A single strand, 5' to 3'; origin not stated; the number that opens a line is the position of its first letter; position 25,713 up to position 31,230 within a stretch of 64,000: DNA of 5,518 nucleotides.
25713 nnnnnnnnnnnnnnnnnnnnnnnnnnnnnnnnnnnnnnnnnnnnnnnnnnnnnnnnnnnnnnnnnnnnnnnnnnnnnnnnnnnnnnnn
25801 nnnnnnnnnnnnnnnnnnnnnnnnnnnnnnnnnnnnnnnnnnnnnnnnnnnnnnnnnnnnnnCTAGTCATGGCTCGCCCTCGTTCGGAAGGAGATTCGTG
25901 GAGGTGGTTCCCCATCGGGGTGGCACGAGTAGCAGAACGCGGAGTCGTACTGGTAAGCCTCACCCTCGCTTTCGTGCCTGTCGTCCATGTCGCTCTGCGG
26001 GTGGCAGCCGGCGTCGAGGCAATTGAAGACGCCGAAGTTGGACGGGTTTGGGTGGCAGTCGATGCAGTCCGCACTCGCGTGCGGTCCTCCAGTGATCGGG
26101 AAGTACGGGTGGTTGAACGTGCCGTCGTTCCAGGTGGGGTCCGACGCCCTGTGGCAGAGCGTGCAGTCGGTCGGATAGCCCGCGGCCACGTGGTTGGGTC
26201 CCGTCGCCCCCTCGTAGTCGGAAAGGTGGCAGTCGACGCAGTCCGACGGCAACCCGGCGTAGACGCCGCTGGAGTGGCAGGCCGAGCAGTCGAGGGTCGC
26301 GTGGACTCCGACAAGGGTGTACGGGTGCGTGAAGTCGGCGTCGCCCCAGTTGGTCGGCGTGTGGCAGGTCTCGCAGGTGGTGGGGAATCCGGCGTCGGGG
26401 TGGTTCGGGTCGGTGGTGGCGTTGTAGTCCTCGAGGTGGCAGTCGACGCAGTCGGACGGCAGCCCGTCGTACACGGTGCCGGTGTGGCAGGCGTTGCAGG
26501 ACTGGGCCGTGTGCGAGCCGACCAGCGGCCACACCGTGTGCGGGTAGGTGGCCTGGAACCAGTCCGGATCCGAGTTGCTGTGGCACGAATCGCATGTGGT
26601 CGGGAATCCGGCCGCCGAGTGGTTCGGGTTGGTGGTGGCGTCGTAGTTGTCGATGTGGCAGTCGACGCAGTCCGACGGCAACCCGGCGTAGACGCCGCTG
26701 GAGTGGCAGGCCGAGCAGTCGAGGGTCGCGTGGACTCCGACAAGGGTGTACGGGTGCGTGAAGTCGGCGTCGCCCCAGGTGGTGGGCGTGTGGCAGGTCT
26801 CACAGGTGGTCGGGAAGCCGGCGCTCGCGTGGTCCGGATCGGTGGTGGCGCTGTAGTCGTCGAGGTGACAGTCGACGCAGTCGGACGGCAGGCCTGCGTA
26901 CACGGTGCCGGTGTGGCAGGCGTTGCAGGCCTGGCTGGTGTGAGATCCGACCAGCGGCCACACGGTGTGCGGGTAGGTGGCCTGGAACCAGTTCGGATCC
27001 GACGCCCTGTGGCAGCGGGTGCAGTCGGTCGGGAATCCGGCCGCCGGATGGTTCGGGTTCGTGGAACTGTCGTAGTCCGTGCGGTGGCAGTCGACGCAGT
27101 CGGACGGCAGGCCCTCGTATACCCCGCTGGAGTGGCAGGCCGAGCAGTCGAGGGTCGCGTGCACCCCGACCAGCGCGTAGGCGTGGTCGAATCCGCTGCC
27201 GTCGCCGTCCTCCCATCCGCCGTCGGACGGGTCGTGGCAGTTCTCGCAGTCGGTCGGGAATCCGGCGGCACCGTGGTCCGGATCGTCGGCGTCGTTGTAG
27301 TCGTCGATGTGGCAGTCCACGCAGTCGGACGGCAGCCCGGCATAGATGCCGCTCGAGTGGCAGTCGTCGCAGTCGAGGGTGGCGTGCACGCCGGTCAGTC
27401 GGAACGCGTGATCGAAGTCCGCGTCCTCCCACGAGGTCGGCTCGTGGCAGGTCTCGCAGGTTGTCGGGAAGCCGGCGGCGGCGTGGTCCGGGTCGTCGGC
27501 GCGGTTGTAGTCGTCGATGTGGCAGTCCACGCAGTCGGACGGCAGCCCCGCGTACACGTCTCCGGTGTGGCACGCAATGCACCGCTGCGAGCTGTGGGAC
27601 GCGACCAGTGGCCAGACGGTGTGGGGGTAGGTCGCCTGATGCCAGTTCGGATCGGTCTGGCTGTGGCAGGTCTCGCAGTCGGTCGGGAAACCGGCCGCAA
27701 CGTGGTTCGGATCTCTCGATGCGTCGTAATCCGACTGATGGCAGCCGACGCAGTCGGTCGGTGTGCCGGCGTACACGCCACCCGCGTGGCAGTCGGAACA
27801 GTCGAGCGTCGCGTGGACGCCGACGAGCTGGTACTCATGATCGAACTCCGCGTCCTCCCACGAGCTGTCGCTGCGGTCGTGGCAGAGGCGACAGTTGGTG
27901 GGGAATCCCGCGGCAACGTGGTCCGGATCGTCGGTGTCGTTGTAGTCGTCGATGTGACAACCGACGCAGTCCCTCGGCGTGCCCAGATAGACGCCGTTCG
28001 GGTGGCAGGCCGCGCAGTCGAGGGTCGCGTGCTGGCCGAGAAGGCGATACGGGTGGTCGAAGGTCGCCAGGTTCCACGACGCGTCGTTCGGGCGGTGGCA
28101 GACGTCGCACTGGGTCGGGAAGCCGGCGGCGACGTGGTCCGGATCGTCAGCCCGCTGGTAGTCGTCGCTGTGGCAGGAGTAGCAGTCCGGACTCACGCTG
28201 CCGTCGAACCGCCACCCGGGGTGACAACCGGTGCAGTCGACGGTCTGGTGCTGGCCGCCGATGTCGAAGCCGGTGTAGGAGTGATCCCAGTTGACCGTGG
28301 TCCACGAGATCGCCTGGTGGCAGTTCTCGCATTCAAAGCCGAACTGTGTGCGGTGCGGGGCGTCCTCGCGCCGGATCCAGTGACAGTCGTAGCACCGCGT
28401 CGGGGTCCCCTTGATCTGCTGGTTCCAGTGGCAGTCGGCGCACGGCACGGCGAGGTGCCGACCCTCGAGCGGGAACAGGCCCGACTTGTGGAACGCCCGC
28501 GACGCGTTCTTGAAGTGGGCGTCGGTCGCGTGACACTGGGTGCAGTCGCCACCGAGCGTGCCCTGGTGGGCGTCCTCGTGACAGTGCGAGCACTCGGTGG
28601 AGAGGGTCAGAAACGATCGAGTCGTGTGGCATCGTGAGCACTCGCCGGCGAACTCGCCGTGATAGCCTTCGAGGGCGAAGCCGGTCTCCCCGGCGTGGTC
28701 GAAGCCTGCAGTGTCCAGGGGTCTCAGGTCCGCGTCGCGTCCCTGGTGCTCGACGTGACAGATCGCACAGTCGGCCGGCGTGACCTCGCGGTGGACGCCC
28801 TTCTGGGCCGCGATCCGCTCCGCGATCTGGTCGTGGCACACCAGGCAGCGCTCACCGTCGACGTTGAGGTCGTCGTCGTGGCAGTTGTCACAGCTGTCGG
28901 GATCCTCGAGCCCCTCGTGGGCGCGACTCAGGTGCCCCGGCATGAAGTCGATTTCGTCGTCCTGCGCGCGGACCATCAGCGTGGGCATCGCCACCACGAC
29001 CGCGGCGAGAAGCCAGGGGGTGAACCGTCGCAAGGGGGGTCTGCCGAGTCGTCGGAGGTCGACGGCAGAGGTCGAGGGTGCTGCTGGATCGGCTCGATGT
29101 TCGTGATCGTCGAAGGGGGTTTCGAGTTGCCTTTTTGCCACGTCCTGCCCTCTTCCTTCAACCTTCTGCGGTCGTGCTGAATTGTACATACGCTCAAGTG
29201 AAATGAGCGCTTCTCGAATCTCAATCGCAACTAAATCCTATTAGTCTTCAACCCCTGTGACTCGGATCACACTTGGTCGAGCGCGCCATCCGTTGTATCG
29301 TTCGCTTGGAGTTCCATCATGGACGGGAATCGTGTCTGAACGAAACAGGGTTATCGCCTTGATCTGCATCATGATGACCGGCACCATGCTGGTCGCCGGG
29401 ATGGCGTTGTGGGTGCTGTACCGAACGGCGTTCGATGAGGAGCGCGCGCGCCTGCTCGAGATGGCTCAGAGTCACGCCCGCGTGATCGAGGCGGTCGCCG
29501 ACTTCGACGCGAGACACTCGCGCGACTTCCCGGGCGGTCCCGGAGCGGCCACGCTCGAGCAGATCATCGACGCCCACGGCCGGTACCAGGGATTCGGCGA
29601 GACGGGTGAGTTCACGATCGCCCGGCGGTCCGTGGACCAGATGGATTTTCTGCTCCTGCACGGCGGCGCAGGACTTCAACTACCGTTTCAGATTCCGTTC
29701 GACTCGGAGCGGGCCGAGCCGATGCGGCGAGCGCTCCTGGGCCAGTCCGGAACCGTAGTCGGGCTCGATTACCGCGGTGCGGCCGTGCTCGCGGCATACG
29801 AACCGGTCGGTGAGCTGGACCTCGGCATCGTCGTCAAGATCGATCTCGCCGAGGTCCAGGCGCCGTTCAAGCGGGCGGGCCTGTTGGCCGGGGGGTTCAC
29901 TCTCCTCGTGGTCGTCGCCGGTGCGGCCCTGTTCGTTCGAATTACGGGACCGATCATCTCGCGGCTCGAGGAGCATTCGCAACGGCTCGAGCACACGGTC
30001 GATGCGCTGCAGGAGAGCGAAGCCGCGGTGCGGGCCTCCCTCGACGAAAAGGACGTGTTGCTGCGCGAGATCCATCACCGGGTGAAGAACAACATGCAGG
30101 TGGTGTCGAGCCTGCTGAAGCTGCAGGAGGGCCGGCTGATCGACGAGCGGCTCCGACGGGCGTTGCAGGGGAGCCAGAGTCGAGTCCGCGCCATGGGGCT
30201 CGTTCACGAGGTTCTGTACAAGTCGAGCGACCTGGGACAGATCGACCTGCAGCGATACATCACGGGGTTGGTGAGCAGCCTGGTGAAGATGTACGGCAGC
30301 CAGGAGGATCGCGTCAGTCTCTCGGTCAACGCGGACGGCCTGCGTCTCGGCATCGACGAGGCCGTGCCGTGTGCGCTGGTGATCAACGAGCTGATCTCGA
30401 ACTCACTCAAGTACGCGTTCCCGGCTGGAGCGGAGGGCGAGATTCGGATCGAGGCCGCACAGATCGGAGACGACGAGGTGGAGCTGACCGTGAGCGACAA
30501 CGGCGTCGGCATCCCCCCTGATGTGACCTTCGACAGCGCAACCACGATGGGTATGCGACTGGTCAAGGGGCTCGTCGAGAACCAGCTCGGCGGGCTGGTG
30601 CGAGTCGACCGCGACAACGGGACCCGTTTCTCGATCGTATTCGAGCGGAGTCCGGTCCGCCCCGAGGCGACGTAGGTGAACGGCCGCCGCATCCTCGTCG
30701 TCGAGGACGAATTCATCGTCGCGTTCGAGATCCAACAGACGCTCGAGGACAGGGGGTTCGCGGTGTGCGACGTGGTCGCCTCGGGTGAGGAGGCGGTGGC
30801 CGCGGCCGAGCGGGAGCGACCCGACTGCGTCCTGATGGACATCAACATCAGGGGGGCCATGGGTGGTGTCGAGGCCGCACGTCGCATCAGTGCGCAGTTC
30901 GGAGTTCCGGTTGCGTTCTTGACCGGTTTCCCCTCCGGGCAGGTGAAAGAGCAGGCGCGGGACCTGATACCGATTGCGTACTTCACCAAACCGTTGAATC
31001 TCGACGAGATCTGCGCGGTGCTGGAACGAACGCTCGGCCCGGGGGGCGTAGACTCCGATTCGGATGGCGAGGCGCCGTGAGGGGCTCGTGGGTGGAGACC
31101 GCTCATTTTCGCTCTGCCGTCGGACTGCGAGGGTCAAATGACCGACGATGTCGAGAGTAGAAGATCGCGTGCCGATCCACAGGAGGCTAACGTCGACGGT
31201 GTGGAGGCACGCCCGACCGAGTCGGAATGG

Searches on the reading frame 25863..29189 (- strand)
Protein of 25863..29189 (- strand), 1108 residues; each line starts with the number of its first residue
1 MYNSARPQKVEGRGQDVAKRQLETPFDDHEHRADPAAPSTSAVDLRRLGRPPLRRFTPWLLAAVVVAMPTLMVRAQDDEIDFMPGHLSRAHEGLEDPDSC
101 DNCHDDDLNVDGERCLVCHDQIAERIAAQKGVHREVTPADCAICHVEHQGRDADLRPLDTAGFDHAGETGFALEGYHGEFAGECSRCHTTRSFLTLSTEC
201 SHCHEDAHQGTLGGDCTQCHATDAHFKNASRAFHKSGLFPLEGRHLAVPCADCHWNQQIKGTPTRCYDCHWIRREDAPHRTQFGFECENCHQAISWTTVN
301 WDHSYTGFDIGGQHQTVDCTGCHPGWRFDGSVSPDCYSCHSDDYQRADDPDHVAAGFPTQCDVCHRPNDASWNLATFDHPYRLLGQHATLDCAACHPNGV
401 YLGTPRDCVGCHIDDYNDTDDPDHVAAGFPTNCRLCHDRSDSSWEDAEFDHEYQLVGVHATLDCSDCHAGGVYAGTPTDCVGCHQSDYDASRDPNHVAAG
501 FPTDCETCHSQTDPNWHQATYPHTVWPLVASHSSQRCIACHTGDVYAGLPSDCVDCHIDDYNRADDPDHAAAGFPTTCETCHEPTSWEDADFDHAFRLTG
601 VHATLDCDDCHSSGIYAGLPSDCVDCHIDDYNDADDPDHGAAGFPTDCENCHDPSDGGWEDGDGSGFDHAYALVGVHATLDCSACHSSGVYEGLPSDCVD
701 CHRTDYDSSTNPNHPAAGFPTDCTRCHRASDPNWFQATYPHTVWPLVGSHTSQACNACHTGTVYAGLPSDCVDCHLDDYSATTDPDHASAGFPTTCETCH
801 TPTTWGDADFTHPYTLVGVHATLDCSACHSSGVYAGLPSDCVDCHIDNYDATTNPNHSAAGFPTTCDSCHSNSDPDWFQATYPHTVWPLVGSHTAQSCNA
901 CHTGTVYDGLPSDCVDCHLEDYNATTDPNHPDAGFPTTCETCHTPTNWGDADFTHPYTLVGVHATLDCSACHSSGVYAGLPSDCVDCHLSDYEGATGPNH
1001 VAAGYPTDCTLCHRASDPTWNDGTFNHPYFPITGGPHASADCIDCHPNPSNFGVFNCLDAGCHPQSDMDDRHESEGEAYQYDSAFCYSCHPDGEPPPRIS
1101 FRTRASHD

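Call 81: search_protein_families(library=pfam, proteins=[window:25863-29189:-], max_evalue=0.0001)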
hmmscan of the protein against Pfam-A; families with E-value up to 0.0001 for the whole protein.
window:25863-29189:- (1108 aa): 5 families
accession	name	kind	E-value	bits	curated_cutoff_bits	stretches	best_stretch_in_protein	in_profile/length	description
PF14522.11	Cytochrome_C7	-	6.8e-55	183.2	24.8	2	496-557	8-66/67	Cytochrome c7 and related cytochrome c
PF02085.21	Cytochrom_CIII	-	2e-27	95.9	22.9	0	91-154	28-91/101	Class III cytochrome C family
PF14537.11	Cytochrom_c3_2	-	6.3e-24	84.7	25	0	99-150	8-69/79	Cytochrome c3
PF22113.1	Mtrc-MtrF_II-IV_dom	-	4.1e-20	72.4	30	1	770-955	8-175/176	Outer membrane cytochrome MtrC/MtrF-like, domains II/IV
PF15506.11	OCC1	-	4.4e-11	43.2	27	0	975-986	39-50/61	OCC1 family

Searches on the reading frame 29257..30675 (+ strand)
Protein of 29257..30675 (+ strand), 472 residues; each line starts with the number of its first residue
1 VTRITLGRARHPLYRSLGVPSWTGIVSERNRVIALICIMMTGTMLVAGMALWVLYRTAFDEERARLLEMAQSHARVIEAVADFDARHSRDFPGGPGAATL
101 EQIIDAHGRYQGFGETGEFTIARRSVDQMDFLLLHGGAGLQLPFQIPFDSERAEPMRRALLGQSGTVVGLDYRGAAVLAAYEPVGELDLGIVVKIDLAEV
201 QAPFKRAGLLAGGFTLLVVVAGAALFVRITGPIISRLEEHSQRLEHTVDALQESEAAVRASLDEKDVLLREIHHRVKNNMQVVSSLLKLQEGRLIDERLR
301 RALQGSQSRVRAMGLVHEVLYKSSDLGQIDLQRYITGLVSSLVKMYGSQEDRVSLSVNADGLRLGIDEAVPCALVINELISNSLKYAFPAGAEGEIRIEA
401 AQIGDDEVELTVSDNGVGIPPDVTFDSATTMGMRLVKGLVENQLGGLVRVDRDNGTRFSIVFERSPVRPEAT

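Call 81: search_protein_families(library=pfam, proteins=[window:29257-30675:+], max_evalue=0.0001)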
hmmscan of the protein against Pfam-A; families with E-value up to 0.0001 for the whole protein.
window:29257-30675:+ (472 aa): 4 families
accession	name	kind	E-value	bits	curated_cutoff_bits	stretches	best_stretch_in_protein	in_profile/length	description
PF07568.18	HisKA_2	-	3.4e-27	94.8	22.3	1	271-346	1-76/76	Histidine kinase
PF02518.31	HATPase_c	-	3.7e-15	56.8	26.4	1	373-463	7-108/111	Histidine kinase-, DNA gyrase B-, and HSP90-like ATPase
PF13581.12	HATPase_c_2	-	2.5e-06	27.9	27.4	1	372-441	32-110/127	Histidine kinase-like ATPase domain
PF07536.20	HWE_HK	-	3.8e-05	24.8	22.8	1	271-355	1-79/83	HWE histidine kinase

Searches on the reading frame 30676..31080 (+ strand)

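Call 81: search_protein_families(library=pfam, proteins=[window:30676-31080:+], max_evalue=0.0001)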
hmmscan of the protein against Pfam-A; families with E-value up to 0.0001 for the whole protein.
window:30676-31080:+ (134 aa): 1 family
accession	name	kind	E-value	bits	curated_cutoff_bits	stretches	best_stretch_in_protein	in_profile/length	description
PF00072.30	Response_reg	-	1e-19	71.2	30.2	1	6-116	1-110/111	Response regulator receiver domain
